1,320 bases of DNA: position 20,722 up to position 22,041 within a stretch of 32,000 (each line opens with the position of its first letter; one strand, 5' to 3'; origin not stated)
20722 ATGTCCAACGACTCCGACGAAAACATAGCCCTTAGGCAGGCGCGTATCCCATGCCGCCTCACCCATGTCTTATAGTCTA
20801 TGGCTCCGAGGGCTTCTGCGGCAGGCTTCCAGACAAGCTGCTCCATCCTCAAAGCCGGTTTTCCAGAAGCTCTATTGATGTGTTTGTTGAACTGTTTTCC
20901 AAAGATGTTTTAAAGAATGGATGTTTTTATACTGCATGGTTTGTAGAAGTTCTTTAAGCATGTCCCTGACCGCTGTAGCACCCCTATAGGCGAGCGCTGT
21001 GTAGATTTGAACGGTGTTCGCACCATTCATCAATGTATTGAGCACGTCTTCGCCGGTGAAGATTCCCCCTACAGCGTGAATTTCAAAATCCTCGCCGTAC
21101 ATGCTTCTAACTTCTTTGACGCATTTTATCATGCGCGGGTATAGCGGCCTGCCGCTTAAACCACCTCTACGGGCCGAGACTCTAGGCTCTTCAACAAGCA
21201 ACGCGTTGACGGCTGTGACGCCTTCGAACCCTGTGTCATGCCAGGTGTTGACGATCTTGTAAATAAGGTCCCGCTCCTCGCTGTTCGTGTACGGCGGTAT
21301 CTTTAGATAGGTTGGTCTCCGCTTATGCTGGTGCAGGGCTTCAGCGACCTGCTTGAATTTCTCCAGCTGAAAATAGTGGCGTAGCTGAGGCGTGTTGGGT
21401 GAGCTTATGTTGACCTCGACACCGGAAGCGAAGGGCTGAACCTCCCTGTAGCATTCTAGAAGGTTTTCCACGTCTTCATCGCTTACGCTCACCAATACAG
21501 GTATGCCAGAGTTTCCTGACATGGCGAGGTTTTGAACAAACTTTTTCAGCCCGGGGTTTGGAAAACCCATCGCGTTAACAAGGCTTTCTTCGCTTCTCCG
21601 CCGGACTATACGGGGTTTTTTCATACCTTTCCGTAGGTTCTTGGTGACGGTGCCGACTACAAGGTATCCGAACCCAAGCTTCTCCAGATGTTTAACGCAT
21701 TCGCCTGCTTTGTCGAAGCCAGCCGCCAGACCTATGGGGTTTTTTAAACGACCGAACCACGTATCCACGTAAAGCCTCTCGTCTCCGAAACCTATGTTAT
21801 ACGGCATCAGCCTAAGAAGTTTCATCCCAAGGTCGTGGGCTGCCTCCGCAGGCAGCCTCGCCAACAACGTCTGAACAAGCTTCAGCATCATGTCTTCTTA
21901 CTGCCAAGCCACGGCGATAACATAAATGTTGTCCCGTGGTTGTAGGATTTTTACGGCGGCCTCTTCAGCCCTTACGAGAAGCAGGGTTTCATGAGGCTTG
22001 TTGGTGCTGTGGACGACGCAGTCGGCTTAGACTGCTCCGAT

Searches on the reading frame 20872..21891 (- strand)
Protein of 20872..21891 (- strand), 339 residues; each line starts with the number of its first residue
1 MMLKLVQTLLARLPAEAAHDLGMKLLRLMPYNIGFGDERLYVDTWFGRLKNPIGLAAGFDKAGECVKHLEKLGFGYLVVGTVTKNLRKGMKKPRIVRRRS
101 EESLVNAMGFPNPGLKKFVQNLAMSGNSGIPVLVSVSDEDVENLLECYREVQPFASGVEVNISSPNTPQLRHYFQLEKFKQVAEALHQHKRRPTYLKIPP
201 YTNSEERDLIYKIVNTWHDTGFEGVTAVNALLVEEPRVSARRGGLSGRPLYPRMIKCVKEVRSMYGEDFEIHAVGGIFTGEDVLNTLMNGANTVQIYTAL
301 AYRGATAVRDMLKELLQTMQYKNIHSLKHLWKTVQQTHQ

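Call 41: search_protein_families(library=pfam, proteins=[window:20872-21891:-], max_evalue=0.00001)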
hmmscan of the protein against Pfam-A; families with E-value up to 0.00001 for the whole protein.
window:20872-21891:- (339 aa): 2 families
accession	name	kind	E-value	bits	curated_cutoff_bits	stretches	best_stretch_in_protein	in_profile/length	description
PF01180.27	DHO_dh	-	8.7e-62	209.4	27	1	42-319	4-291/291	Dihydroorotate dehydrogenase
PF01070.24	FMN_dh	-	4.3e-06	26.4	24.9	1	254-318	259-327/350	FMN-dependent dehydrogenase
